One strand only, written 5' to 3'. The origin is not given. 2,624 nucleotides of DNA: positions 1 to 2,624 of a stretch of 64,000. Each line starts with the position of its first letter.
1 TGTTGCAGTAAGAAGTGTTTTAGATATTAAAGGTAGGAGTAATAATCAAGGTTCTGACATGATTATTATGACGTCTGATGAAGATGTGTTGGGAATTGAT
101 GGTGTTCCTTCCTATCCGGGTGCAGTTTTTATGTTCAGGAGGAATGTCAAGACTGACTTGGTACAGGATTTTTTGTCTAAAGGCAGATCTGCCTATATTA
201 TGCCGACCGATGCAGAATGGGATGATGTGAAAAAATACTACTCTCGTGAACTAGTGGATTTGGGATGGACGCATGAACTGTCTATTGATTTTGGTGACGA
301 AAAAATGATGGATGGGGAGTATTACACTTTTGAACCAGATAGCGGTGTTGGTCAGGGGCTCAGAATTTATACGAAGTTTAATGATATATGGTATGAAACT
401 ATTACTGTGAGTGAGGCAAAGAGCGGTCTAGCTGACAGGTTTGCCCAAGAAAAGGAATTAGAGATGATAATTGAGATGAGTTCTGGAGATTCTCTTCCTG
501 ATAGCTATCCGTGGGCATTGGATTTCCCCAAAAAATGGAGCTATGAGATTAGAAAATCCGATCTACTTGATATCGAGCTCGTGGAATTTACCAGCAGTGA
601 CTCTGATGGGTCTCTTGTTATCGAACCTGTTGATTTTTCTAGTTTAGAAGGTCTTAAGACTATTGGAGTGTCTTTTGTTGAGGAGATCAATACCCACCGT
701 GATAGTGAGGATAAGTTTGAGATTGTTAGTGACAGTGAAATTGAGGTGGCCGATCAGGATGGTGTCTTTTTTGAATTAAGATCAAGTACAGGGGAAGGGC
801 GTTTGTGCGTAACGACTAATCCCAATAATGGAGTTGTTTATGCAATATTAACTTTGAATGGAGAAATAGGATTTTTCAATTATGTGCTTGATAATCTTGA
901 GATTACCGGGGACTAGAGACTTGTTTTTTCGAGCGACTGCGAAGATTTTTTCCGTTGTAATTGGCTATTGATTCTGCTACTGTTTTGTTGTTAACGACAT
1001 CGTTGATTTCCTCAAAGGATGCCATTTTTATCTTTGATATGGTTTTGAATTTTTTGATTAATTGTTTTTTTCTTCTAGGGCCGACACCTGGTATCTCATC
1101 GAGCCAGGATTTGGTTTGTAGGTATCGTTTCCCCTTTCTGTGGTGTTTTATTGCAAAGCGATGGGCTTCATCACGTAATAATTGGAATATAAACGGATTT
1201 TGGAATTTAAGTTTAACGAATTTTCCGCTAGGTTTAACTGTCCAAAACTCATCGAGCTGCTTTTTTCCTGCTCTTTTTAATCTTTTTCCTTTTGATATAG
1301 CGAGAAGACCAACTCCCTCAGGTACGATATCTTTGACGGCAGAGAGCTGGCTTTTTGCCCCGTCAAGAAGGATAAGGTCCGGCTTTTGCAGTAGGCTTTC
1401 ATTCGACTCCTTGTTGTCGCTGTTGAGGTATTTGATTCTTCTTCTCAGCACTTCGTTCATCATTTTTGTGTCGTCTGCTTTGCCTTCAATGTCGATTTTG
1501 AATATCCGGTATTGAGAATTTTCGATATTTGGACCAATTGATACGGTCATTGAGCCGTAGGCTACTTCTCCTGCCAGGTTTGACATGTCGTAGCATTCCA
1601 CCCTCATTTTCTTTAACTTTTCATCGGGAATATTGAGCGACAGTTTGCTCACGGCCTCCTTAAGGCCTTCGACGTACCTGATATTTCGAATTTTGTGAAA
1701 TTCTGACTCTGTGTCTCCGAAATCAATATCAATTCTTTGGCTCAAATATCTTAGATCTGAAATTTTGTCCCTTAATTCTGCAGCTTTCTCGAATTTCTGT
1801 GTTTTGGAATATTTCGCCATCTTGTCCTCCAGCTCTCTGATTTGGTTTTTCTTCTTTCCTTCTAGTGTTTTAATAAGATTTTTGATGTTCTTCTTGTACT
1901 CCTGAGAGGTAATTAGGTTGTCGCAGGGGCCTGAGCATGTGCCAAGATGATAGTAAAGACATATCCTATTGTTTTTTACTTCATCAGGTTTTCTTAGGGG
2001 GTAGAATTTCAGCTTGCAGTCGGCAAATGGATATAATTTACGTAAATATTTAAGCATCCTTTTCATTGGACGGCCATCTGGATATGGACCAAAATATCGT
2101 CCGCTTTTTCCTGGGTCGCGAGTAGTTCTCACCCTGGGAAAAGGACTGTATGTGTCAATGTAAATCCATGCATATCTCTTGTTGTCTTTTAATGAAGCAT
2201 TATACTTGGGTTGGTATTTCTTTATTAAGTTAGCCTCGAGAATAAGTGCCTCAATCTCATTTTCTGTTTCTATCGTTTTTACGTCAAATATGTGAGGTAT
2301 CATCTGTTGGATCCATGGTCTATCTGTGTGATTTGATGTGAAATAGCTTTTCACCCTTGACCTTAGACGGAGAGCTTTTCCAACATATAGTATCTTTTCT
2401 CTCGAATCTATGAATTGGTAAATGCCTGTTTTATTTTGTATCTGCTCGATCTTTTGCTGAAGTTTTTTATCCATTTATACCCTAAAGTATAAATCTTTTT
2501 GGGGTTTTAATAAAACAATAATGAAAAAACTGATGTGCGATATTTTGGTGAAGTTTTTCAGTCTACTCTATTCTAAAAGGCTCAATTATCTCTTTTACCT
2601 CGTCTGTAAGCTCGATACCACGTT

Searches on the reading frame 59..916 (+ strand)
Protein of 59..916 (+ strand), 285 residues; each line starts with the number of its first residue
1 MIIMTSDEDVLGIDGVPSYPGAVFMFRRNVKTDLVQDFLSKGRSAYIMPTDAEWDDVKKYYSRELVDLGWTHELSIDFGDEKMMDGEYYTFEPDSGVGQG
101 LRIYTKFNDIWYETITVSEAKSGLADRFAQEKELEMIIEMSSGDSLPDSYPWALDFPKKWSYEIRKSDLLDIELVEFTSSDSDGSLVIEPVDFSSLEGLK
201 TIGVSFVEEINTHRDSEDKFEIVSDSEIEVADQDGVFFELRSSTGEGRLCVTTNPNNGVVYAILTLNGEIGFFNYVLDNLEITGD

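Call 48: find_encoding_contigs(protein=window:59-916:+, flank=10000, max_places=3)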
Protein window:59-916:+ (285 aa): no gene with exactly this product is on record in the collection.

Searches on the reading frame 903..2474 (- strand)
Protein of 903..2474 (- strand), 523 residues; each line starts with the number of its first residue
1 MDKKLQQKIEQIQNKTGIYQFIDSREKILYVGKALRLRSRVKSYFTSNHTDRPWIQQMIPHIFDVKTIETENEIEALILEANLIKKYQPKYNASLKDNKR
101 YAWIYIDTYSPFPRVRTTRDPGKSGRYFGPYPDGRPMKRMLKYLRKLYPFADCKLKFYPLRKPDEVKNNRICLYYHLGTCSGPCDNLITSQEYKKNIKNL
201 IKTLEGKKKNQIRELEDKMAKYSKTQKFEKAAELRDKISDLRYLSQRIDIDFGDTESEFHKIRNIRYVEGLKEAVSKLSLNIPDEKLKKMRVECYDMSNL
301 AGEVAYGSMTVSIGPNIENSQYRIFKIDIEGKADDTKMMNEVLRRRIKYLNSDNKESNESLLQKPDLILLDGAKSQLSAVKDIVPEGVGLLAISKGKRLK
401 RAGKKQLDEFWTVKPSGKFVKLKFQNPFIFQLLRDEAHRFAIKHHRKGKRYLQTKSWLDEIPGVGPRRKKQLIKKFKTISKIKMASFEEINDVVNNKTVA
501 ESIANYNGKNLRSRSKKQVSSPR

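Call 49: find_encoding_contigs(protein=window:903-2474:-, flank=10000, max_places=3)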
Protein window:903-2474:- (523 aa): 2 contigs read that carry it; 1 place shown.
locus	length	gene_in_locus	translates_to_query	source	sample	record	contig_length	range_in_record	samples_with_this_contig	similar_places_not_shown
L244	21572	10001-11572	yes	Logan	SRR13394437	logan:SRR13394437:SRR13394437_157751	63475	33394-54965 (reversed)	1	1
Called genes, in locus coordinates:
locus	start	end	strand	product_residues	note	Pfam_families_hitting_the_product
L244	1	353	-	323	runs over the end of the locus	-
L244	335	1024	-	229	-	-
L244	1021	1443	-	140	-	-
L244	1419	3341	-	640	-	PF01841:Transglut_core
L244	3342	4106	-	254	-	PF06560:GPI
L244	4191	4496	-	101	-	-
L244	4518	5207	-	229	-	-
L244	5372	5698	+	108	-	-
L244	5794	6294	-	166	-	-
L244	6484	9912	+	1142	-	PF02811:PHP, PF07733:DNA_pol3_alpha, PF17657:DNA_pol3_finger, PF14579:HHH_6, PF01336:tRNA_anti-codon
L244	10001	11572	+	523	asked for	PF01541:GIY-YIG (weak), PF27096:UvrC_M, PF02151:UVR, PF08459:UvrC_RNaseH_dom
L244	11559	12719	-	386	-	-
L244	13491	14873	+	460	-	PF00171:Aldedh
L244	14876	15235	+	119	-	PF00903:Glyoxalase, PF12681:Glyoxalase_2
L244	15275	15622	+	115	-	PF18899:DUF5655 (faint), PF08818:DUF1801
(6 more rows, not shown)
